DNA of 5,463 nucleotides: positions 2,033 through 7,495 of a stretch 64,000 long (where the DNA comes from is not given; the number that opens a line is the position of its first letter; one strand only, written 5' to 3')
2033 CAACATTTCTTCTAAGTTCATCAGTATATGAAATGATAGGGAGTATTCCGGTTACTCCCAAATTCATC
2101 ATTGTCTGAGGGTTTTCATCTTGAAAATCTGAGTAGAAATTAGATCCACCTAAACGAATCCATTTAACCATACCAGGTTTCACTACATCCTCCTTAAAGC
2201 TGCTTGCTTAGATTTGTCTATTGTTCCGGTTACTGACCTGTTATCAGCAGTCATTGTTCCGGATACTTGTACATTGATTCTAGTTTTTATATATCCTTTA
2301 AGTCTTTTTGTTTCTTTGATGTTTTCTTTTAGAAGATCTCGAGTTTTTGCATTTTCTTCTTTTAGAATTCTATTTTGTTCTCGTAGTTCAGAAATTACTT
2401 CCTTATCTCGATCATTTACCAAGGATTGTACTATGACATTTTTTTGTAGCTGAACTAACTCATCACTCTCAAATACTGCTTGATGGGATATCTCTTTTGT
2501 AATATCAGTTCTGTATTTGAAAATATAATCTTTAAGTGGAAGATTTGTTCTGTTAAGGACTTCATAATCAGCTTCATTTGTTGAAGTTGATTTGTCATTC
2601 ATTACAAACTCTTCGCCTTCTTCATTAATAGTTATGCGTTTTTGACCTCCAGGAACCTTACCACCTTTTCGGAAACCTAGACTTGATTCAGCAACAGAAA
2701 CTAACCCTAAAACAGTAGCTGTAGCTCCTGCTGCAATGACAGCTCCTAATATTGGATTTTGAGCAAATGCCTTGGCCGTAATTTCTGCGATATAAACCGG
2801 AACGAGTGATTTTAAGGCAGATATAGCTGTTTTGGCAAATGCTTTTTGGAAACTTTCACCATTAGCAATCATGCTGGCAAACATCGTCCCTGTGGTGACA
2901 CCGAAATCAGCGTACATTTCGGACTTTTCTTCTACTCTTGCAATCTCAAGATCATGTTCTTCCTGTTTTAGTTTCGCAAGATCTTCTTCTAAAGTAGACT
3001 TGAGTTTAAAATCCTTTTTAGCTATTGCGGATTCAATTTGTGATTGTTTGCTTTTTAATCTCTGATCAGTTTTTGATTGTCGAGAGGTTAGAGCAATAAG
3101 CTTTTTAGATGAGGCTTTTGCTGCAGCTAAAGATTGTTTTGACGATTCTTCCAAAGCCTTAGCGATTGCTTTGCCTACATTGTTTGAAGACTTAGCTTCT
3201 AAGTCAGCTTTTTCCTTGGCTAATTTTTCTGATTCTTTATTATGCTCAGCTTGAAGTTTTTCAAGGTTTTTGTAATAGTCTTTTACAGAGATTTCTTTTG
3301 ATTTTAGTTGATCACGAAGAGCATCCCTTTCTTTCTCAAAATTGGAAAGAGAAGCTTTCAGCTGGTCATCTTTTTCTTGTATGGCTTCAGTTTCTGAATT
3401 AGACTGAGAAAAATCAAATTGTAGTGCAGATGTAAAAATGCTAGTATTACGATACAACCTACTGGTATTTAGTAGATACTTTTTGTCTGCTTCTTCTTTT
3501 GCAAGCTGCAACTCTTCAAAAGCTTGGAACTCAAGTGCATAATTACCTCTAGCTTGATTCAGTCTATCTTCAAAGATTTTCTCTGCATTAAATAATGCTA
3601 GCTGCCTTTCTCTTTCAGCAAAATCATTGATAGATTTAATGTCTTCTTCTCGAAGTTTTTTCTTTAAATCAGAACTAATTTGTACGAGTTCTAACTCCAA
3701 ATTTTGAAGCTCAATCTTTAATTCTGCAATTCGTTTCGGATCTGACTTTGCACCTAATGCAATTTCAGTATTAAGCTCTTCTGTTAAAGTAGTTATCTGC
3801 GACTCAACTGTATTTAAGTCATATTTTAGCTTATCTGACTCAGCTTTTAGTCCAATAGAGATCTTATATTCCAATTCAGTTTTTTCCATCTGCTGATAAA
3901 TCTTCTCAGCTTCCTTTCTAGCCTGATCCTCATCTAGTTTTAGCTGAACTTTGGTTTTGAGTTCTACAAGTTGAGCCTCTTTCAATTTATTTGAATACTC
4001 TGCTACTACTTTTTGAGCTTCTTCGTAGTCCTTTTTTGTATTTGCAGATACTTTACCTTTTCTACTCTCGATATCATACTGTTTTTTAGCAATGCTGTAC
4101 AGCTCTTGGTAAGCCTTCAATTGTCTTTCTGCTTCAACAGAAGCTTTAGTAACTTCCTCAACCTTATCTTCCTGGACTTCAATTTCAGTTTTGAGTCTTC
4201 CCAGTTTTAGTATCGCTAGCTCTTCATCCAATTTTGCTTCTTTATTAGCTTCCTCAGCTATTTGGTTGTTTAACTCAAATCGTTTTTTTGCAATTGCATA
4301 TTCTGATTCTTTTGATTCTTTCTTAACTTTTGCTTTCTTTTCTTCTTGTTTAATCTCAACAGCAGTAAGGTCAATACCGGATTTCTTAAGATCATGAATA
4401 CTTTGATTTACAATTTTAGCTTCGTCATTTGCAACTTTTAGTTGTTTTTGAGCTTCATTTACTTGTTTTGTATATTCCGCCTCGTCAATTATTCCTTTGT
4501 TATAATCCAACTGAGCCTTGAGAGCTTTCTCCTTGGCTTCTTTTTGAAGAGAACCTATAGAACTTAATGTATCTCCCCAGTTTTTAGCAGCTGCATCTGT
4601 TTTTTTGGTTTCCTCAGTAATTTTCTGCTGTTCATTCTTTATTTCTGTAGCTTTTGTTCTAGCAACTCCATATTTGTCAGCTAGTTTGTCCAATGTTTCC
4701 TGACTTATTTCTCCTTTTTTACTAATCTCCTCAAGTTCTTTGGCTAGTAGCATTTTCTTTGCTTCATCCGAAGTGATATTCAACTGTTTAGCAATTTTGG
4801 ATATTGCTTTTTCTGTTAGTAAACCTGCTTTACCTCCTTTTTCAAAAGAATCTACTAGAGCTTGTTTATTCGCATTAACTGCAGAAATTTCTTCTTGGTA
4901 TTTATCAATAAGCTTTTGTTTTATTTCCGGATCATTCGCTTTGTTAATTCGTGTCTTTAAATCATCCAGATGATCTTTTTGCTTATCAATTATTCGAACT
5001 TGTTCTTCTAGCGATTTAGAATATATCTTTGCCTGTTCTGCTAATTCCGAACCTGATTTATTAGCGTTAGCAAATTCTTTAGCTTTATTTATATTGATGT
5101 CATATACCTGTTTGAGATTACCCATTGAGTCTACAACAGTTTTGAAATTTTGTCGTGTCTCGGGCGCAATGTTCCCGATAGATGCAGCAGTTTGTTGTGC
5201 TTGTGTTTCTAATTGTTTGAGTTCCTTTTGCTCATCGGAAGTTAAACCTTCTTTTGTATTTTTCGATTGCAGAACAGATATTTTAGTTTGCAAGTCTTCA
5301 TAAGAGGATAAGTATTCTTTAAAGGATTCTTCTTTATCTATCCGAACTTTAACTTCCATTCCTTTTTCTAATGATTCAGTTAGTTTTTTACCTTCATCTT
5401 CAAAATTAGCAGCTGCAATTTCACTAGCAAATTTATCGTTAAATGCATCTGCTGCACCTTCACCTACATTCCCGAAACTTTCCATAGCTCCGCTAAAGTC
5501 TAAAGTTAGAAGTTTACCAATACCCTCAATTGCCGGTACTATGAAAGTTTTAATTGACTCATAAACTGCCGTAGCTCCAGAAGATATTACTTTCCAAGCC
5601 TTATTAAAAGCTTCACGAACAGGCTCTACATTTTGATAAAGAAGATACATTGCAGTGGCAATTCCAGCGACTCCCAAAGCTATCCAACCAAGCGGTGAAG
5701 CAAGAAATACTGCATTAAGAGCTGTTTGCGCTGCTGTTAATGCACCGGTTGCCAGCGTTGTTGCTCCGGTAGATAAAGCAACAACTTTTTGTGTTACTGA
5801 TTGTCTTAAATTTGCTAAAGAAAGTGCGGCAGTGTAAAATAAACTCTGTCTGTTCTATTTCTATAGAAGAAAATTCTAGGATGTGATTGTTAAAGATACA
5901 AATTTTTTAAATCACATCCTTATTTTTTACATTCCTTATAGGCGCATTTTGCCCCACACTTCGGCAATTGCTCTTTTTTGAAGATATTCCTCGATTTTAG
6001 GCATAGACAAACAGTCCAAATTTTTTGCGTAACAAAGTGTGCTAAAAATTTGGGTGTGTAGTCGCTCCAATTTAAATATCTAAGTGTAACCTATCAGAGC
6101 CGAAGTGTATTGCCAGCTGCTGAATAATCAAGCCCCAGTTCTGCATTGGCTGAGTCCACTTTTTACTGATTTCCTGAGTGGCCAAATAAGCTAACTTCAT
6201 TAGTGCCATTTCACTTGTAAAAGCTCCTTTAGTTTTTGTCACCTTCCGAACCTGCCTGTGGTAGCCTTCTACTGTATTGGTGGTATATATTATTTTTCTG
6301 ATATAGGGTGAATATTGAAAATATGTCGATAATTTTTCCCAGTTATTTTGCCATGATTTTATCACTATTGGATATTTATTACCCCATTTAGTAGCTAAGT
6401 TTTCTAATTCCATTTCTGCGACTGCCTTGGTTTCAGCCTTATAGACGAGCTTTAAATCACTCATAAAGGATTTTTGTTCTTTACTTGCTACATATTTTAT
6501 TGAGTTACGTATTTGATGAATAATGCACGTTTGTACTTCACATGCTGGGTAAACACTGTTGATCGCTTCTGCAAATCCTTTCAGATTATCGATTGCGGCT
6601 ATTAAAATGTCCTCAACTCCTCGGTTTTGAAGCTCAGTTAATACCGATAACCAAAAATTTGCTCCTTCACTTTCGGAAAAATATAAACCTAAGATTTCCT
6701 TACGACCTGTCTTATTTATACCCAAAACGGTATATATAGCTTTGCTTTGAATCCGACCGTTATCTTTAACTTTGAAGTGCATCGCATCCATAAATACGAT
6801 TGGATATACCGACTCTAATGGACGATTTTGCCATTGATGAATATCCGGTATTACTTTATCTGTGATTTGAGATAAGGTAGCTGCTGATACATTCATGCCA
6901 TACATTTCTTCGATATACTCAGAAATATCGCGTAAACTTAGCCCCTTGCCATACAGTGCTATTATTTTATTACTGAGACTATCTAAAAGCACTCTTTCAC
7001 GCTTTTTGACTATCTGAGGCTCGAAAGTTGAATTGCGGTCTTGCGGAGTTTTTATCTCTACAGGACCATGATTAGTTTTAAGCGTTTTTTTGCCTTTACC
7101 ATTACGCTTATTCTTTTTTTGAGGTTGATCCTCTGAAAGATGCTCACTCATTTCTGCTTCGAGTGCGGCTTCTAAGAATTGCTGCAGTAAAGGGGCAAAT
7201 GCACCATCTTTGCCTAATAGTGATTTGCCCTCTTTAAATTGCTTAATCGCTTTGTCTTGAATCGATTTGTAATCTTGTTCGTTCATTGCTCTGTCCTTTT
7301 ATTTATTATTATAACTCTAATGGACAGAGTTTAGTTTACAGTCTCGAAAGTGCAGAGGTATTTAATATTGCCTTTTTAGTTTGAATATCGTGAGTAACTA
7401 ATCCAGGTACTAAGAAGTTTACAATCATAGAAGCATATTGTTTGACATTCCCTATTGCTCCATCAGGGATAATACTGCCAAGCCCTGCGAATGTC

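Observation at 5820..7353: IS256-family element inserted, in codon phase, into the prophage tape-measure gene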

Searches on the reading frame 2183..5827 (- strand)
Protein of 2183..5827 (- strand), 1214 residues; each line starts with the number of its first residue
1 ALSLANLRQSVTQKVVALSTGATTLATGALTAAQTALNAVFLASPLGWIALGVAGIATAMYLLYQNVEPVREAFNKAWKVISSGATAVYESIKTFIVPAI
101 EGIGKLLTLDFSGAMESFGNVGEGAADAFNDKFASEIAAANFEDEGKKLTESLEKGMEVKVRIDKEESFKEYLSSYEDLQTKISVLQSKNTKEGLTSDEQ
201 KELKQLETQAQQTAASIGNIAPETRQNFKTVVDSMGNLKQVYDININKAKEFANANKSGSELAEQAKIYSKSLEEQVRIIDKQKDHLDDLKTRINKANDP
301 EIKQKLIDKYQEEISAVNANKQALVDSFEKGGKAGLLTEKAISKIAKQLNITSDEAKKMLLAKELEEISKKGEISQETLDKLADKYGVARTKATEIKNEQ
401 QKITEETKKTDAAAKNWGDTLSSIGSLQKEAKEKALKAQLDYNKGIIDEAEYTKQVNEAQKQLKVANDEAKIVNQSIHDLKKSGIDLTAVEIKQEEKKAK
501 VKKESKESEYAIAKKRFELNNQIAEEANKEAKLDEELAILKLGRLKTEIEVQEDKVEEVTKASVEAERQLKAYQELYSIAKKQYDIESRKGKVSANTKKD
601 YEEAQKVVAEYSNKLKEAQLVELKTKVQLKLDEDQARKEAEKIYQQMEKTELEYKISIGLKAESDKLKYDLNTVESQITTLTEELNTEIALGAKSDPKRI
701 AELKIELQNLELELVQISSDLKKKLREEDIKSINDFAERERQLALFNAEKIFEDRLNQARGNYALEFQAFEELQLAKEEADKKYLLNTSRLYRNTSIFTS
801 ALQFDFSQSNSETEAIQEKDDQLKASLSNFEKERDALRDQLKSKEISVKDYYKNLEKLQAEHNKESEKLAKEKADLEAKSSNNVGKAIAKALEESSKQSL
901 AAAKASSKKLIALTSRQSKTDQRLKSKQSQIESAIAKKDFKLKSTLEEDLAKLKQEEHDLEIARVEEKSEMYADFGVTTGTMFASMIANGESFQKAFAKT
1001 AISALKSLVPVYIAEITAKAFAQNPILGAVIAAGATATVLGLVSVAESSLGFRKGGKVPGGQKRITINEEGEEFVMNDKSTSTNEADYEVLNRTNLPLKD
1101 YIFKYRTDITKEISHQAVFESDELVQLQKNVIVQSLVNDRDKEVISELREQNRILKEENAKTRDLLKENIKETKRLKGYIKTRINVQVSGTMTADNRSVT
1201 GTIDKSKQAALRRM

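Call 4: search_protein_families(library=pfam, proteins=[window:2183-5827:-])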
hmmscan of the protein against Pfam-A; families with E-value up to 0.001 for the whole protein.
window:2183-5827:- (1214 aa): 0 families

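Call 34: search_protein_families(library=ncbifam, proteins=[window:2183-5827:-], max_evalue=0.001)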
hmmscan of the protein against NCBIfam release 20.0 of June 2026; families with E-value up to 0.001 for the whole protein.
window:2183-5827:- (1214 aa): 0 families

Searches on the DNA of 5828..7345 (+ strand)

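Call 5: search_dna_similar(query=window:5828-7345:+, collection=plasmids, mode=near, max_rows=15)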
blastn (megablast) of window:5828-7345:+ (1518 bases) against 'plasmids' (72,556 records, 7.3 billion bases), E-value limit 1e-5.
No match.

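Call 6: search_dna_similar(query=window:5828-7345:+, collection=phages, mode=near, max_rows=15)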
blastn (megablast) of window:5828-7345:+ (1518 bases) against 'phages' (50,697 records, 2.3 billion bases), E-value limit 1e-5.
No match.
